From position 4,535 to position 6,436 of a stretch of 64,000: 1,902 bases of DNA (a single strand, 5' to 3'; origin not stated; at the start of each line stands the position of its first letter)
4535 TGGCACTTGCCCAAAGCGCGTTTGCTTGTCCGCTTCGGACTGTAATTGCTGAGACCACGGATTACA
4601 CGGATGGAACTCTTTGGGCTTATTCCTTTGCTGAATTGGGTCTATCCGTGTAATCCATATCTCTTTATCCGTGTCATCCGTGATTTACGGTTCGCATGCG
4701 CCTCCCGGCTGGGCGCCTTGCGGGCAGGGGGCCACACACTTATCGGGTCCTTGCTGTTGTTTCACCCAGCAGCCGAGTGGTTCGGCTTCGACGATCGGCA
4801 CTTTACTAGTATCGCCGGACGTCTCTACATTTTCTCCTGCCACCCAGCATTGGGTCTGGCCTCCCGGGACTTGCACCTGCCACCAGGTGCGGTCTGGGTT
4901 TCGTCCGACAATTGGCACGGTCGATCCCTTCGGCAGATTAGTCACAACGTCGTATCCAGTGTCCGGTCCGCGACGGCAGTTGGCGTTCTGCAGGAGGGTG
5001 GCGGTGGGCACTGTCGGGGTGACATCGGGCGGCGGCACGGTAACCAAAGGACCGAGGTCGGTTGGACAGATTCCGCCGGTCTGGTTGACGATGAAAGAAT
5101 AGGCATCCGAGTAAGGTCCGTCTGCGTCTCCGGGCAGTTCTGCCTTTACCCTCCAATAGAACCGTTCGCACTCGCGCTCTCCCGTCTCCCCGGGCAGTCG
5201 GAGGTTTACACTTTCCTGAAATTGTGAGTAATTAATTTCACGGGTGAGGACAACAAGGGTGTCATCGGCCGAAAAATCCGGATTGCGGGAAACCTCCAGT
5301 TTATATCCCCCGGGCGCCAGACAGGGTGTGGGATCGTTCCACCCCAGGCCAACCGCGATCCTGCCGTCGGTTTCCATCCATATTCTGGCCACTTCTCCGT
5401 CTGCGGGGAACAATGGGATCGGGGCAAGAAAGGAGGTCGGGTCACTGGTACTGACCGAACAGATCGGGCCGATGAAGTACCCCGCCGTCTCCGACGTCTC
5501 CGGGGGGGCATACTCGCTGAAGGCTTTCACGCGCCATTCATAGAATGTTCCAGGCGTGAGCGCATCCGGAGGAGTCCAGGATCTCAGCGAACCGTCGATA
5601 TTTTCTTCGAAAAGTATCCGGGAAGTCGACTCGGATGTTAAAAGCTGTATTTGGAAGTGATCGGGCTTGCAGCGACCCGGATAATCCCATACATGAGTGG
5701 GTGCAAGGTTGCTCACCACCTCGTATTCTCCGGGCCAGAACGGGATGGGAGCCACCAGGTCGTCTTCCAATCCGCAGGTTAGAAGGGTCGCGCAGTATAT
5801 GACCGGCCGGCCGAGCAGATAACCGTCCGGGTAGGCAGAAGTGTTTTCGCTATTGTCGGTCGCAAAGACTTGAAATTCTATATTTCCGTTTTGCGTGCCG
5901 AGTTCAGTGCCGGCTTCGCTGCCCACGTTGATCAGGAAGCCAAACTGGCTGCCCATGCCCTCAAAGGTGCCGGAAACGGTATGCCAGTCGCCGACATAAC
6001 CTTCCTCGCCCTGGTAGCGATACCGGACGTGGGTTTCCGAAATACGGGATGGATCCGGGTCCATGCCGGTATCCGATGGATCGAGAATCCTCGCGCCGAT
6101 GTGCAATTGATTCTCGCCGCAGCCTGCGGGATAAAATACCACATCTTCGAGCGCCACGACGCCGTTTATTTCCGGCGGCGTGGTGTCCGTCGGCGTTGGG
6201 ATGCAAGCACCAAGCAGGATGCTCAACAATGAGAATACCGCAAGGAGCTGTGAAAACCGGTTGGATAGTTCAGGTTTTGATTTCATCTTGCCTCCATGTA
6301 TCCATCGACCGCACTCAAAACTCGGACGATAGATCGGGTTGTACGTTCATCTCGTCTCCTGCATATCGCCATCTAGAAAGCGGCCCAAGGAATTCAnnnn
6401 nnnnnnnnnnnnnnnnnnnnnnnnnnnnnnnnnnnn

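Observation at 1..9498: Tandem array of five surface proteins; the four complete genes share one ~105-aa C-terminal SH3b-like plus six-cysteine module on different ectodomains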

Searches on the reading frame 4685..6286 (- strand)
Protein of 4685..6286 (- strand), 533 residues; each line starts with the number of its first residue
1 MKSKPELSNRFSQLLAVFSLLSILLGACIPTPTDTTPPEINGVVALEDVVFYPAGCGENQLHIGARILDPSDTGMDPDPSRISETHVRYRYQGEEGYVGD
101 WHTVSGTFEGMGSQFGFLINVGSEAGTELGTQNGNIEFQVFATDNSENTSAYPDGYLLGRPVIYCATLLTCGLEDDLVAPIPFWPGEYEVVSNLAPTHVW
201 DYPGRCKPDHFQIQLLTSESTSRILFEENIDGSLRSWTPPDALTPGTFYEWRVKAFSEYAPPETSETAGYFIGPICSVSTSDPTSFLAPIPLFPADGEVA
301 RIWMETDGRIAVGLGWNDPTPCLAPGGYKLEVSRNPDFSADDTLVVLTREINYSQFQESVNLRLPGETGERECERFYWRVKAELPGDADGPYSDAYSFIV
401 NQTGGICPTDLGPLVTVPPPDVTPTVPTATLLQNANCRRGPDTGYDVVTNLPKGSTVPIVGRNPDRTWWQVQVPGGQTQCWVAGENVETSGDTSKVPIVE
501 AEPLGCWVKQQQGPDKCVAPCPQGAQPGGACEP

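Call 7: search_protein_families(library=pfam, proteins=[window:4688-6286:-], max_evalue=1)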
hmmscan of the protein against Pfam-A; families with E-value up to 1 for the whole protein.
window:4688-6286:- (533 aa): 3 families
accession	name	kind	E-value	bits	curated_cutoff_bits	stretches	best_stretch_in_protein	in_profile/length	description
PF08239.17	SH3_3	-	5.8e-09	36.4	27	1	434-487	2-53/54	Bacterial SH3 domain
PF25788.1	Ig_Rha78A_N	-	0.0027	18.4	27.4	0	231-268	59-97/105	Rha78A-like, N-terminal immunoglobulin domain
PF00041.27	fn3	-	0.11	13.2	25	1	200-259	20-72/84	Fibronectin type III domain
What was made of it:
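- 4688..5005 (-): g3 copy of the module. The Cys4 tail with its linker is 4688-4834. This is the copy that was modelled. SH3_3 scores 36.4 bits (call 7).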

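Call 8: search_protein_families(library=ncbifam, proteins=[window:4688-6286:-], max_evalue=1)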
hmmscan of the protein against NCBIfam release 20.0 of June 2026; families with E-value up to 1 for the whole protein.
window:4688-6286:- (533 aa): 2 families
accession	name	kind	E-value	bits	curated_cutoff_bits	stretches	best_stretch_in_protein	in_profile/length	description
TIGR04211.1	SH3_and_anchor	equivalog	0.046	13.3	65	1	437-489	10-60/198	TIGR04211 family SH3 domain-containing protein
NF040678.1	EntFM_CwpFM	equivalog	0.053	12.5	720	1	436-492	70-122/430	enterotoxin EntFM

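Call 13: find_encoding_contigs(protein=window:4685-6286:-, flank=10000, max_places=5)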
Protein window:4685-6286:- (533 aa): no gene with exactly this product is on record in the collection.
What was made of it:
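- Tried and rejected: An exact look-up of g3 in the assembly index found nothing (call 13).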

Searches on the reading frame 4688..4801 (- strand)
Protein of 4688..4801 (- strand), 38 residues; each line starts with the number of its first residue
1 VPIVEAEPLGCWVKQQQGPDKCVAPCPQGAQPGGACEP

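Call 48: search_protein_families(library=pfam, proteins=[window:4688-4801:-], max_evalue=10)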
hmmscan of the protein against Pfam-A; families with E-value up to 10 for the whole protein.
seq(38 aa): 0 families

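Call 49: search_protein_families(library=ncbifam, proteins=[window:4688-4801:-], max_evalue=10)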
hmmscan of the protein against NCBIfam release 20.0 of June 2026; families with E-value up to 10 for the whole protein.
seq(38 aa): 1 family
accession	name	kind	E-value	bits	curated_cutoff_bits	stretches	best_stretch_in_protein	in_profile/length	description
NF038042.1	actinodefensin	subfamily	0.054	14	65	1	2-37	27-59/69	actinodefensin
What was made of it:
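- Tried and rejected: The actinodefensin hit (14 bits against a cut-off of 65, call 49) is noise.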

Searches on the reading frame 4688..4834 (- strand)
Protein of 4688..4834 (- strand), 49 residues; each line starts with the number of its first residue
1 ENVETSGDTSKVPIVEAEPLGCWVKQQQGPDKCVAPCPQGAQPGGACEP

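Call 20: find_homologous_proteins(query=A2, max_evalue=0.1)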
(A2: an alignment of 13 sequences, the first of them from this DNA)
Query A2 (13 sequences) (49 aa, profile of the alignment): 5 proteins with E <= 0.1 among 174 candidates.
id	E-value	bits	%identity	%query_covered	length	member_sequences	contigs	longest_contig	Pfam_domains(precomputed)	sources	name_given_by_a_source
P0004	6.2e-22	95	94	100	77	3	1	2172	-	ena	-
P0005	5.6e-20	89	88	100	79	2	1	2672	-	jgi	jgi:hypothetical protein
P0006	7.1e-20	88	69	100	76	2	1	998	-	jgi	jgi:hypothetical protein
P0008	3.6e-17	80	60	96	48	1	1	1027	-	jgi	jgi:hypothetical protein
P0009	3.5e-16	77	69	100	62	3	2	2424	-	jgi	jgi:hypothetical protein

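Call 32: search_protein_representatives(alignment_id=A3)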
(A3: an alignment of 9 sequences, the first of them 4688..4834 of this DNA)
Query: 9 sequences, 49 profile positions. Proteins with E-value up to 0.001 (for the whole library): 41; up to 1e-10: 15; up to 1e-30: 0. The best 41 are listed.
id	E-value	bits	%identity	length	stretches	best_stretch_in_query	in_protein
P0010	6.2e-26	106.0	-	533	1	1-49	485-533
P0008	3.5e-23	97.2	-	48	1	2-49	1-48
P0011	7.2e-23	96.2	-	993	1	1-49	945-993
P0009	4.1e-21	90.6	-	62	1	1-49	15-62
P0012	1.3e-20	89.0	-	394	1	1-49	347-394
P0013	5.2e-20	87.1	-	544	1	1-49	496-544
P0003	3.7e-17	78.0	-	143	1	2-49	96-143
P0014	1.3e-16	76.2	-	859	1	1-49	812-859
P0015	1.4e-15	72.9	-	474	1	2-49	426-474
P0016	2.0e-15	72.4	-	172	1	2-49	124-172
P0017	1.8e-13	66.1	-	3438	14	15-48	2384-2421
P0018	3.9e-13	65.1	-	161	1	2-49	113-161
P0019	1.8e-12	63.0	-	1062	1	2-49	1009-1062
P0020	1.2e-11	60.3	-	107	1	1-49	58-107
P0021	5.6e-11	58.2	-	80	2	5-49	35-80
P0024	2.9e-09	52.7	-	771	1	3-49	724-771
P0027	2.4e-08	49.8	-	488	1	4-49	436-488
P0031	2.4e-06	43.3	-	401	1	21-49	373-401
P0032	2.7e-06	43.2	-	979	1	2-49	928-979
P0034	7.5e-06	41.7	-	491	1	3-49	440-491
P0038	4.4e-05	39.3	-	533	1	3-49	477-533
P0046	7.5e-04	35.4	-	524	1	2-49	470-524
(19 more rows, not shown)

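Call 37: search_protein_families(library=pfam, alignment_id=A4, max_evalue=0.001)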
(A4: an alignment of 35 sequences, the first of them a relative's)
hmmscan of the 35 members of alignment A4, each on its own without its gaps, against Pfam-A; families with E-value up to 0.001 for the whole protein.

A. member 1, P0010 (533 aa): 1 family
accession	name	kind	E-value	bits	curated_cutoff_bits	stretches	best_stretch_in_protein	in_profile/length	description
PF08239.17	SH3_3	-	0.00066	20.3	27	0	434-476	2-43/54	Bacterial SH3 domain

B. families by the number of members that match (of 35 scanned): 17 families
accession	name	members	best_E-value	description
PF08239.17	SH3_3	14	2.3e-09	Bacterial SH3 domain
PF13229.12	Beta_helix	4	2.6e-17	Right handed beta helix region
PF05048.19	NosD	4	4.8e-17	Periplasmic copper-binding protein (NosD)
PF17210.9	SdrD_B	4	1.4e-09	SdrD B-like domain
PF17936.7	Big_6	4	7.6e-06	Bacterial Ig domain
PF04542.20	Sigma70_r2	3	9.1e-16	Sigma-70 region 2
PF08281.18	Sigma70_r4_2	3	8.8e-15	Sigma-70, region 4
PF25788.1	Ig_Rha78A_N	3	1.5e-08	Rha78A-like, N-terminal immunoglobulin domain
PF22233.2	PhyR_sigma-like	3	7e-08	Response regulator PhyR, sigma-like domain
PF04545.22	Sigma70_r4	3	3.3e-06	Sigma-70, region 4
PF07638.17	Sigma70_ECF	2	2.9e-11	ECF sigma factor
PF13490.11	zf-HC2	2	5.2e-11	Putative zinc-finger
PF17957.7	Big_7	2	4.8e-07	Bacterial Ig domain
PF00041.27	fn3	1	8e-06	Fibronectin type III domain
PF10633.15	NPCBM_assoc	1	2.5e-05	NPCBM-associated, NEW3 domain of alpha-galactosidase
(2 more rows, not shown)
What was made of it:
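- On Pfam SH3_3 (PF08239) / SH3b: 14 of 35 family members match at E<=1e-3 (call 37).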

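Call 52: find_encoding_contigs(protein=P0010, flank=10000, max_places=4)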
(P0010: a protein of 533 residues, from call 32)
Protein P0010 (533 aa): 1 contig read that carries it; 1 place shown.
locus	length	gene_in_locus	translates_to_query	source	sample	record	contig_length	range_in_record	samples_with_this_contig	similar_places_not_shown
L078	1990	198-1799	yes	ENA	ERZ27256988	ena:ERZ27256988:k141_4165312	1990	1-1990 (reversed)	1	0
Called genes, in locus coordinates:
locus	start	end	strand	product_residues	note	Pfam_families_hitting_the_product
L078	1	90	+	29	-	?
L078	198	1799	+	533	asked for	-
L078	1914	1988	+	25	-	?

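Call 53: find_encoding_contigs(protein=P0014, flank=10000, max_places=4)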
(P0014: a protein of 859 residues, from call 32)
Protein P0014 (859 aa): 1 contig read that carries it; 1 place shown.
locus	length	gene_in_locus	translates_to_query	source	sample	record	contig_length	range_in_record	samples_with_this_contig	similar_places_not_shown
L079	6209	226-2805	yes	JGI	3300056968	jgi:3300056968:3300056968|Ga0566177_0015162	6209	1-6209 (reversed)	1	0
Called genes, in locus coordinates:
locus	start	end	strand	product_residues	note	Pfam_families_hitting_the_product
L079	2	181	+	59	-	?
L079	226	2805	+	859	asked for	PF05048:NosD (weak), PF13229:Beta_helix (faint)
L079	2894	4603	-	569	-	-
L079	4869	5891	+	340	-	PF01634:HisG, PF08029:HisG_C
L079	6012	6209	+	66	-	?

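Call 67: list_cluster_members(proteins=[P0019, P0024, P0032, P0034, P0038, P0027, P0031, P0046, P0013, P0012])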
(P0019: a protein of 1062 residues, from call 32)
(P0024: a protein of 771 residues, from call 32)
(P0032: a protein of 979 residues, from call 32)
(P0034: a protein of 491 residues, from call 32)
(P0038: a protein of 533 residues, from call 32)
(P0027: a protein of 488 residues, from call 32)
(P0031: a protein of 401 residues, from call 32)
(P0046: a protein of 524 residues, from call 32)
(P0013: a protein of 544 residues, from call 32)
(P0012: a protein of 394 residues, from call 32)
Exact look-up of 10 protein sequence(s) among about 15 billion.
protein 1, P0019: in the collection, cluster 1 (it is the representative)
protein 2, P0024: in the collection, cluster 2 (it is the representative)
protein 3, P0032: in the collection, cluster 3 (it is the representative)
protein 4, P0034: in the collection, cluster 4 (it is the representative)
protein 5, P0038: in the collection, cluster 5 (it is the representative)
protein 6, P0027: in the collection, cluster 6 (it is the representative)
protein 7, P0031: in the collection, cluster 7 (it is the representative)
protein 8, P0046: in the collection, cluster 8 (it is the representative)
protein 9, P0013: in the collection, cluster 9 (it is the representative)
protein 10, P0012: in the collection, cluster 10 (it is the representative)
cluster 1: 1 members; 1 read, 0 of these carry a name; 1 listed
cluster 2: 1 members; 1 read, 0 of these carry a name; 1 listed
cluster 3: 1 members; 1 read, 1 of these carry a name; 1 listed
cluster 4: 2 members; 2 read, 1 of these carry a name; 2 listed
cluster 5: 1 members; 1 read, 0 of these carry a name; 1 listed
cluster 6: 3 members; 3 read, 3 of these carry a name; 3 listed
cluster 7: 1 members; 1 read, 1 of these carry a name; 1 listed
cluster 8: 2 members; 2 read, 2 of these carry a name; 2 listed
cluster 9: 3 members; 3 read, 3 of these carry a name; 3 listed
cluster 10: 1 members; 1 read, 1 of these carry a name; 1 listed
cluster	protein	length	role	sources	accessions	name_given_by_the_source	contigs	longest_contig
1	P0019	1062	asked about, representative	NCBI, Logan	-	-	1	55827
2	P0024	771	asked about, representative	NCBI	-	-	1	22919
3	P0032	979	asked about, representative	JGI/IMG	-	CSLREA domain-containing protein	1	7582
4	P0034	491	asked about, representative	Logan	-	-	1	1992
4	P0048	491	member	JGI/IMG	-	RNA polymerase sigma-70 factor (ECF subfamily)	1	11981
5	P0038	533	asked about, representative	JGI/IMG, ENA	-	-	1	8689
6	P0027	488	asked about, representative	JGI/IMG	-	hypothetical protein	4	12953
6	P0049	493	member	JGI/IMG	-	hypothetical protein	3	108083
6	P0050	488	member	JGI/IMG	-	hypothetical protein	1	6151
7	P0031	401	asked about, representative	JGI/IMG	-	hypothetical protein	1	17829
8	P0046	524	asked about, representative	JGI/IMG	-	hypothetical protein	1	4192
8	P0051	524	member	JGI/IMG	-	hypothetical protein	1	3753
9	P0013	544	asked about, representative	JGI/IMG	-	hypothetical protein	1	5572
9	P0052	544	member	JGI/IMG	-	hypothetical protein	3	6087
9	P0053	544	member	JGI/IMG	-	hypothetical protein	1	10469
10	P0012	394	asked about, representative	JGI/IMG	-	hypothetical protein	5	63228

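Call 68: find_encoding_contigs(protein=P0012, flank=10000, max_places=2)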
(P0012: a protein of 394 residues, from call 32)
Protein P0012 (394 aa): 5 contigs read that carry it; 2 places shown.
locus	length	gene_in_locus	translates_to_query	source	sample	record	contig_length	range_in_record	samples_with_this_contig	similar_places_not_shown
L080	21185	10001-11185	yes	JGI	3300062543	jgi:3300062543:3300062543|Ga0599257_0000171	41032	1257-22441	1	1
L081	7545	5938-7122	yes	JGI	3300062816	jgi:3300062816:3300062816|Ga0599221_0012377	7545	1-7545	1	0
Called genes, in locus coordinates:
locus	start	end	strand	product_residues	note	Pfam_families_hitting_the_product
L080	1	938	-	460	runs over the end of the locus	-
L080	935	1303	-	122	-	PF03551:PadR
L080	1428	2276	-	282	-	PF04794:YdjC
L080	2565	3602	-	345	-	PF01380:SIS, PF13580:SIS_2 (faint), PF01380:SIS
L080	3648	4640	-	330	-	PF01869:BcrAD_BadFG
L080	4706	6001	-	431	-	PF02056:Glyco_hydro_4, PF11975:Glyco_hydro_4C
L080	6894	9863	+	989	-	PF05048:NosD, PF13229:Beta_helix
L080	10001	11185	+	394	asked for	PF00041:fn3 (faint)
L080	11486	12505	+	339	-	PF01634:HisG, PF08029:HisG_C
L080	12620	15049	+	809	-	PF00815:Histidinol_dh, PF00155:Aminotran_1_2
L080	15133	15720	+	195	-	PF00475:IGPD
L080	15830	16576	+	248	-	PF00977:His_biosynth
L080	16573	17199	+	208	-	PF00117:GATase, PF07685:GATase_3 (weak)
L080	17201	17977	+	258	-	PF00977:His_biosynth, PF03060:NMO (faint)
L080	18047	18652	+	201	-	PF01502:PRA-CH, PF01503:PRA-PH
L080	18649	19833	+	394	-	-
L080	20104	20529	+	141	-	-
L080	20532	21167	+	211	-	PF02698:DUF218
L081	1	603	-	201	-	?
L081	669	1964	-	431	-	PF02056:Glyco_hydro_4, PF11975:Glyco_hydro_4C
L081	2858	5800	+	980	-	PF05048:NosD, PF13229:Beta_helix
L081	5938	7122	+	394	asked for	PF00041:fn3 (faint)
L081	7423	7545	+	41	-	?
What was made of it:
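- The array sits between that cluster and the his operon and varies from 2 to 5 genes (call 68). The genes are in tandem, and the number of array genes differs between relatives (call 68).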

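Call 69: find_encoding_contigs(protein=P0019, flank=10000, max_places=2)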
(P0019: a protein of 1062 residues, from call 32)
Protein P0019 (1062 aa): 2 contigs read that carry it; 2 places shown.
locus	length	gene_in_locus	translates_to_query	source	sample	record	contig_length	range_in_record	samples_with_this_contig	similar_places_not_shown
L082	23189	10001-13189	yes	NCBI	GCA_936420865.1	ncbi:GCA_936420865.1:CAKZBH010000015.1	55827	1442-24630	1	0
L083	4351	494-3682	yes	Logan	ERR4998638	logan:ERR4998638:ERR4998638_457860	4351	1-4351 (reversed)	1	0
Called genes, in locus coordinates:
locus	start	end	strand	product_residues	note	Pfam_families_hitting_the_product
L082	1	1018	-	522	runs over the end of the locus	-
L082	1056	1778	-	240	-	PF00535:Glycos_transf_2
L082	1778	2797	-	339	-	PF01370:Epimerase, PF07993:NAD_binding_4 (faint), PF16363:GDP_Man_Dehyd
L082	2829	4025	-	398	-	PF03721:UDPG_MGDP_dh_N, PF00984:UDPG_MGDP_dh, PF03720:UDPG_MGDP_dh_C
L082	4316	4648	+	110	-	-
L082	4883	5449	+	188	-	PF04542:Sigma70_r2, PF08281:Sigma70_r4_2, PF04545:Sigma70_r4 (faint)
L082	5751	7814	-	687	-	-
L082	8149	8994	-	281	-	-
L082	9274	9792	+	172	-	-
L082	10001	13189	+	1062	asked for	-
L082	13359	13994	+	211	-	PF11667:DUF3267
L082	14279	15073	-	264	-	PF13489:Methyltransf_23, PF05401:NodS (weak), PF03848:TehB (weak), PF05175:MTS (weak), PF13847:Methyltransf_31, PF08241:Methyltransf_11, PF08242:Methyltransf_12, PF13649:Methyltransf_25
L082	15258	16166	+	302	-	PF14378:PAP2_3, PF01569:PAP2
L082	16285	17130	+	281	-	PF00763:THF_DHG_CYH, PF02882:THF_DHG_CYH_C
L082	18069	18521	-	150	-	PF05991:NYN_YacP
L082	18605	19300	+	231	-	PF01476:LysM, PF23473:LysM3_LYK4_5 (weak), PF00932:LTD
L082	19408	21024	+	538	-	PF05496:RuvB_N (faint), PF13177:DNA_pol3_delta2, PF00004:AAA, PF07728:AAA_5 (faint), PF13401:AAA_22 (faint), PF20964:DnaX_C (faint), PF22608:DNAX_ATPase_lid, PF12169:DNA_pol3_gamma3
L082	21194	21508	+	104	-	PF02575:YbaB_DNA_bd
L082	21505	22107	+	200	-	PF21176:RecR_HhH, PF13662:Toprim_4, PF01751:Toprim, PF21175:RecR_C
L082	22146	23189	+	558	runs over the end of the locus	PF13231:PMT_2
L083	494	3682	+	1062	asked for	-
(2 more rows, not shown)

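Call 72: find_encoding_contigs(protein=P0048, flank=8000, max_places=2)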
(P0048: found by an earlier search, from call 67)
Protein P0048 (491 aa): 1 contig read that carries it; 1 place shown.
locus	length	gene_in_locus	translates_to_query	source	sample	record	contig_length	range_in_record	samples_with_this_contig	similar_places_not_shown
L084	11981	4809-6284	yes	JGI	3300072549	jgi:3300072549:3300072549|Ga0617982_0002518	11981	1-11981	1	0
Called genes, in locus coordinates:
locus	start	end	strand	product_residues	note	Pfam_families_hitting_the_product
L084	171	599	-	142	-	PF12200:DUF3597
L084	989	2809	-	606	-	PF00664:ABC_membrane, PF00005:ABC_tran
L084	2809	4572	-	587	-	PF00664:ABC_membrane, PF00005:ABC_tran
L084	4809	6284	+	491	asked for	PF04542:Sigma70_r2, PF04545:Sigma70_r4 (weak), PF08281:Sigma70_r4_2, PF13490:zf-HC2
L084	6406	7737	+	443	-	PF17210:SdrD_B (weak), PF22904:NOMO1-like_2nd (faint), PF13620:CarboxypepD_reg (faint)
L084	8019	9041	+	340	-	PF16158:N_BRCA1_IG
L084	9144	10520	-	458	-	PF01212:Beta_elim_lyase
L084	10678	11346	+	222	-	PF00753:Lactamase_B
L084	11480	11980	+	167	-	?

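Call 73: find_encoding_contigs(protein=P0049, flank=10000, max_places=1)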
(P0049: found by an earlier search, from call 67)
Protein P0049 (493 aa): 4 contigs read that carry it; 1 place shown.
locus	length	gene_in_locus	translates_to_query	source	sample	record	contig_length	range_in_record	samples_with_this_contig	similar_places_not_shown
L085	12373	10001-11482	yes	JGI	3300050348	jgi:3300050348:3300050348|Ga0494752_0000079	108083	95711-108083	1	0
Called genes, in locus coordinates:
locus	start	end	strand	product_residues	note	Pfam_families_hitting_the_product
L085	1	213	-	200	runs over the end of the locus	PF21176:RecR_HhH, PF02132:RecR_ZnF (weak), PF13662:Toprim_4, PF01751:Toprim, PF21175:RecR_C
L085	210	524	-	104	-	PF02575:YbaB_DNA_bd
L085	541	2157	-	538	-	PF05496:RuvB_N (faint), PF13177:DNA_pol3_delta2, PF13604:AAA_30 (faint), PF00004:AAA, PF22608:DNAX_ATPase_lid, PF12169:DNA_pol3_gamma3, PF20964:DnaX_C (weak)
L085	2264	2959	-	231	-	PF01476:LysM, PF23473:LysM3_LYK4_5 (weak), PF00932:LTD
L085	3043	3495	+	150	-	PF05991:NYN_YacP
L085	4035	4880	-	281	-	PF00763:THF_DHG_CYH, PF02882:THF_DHG_CYH_C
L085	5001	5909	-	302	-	PF14378:PAP2_3, PF01569:PAP2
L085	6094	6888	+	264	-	PF13489:Methyltransf_23, PF13847:Methyltransf_31, PF08241:Methyltransf_11, PF08242:Methyltransf_12, PF13649:Methyltransf_25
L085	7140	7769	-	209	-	PF11667:DUF3267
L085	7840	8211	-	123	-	-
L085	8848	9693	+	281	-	-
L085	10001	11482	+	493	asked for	-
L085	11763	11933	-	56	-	PF04545:Sigma70_r4 (weak), PF08281:Sigma70_r4_2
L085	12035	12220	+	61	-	-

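Call 78: search_solved_structures(query=A2, max_evalue=10, show_alignments=2)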
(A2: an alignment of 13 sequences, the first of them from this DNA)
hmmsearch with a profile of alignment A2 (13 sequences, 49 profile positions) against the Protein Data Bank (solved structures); distinct sequences matched with E-value up to 10: 1.
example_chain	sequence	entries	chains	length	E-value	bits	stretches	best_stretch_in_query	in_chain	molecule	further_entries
6a97_A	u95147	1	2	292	0.9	12.8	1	16-34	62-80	MHC I-like leukocyte 2 long form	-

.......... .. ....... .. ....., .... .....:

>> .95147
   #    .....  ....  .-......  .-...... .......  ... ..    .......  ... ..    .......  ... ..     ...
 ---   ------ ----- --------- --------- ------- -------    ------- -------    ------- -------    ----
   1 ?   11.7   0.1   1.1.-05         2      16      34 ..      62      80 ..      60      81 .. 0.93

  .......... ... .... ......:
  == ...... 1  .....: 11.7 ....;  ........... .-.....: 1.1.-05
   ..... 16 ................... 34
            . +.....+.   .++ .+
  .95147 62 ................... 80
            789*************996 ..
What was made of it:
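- No PDB or family match supports a metal site (calls 48, 49, 78).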
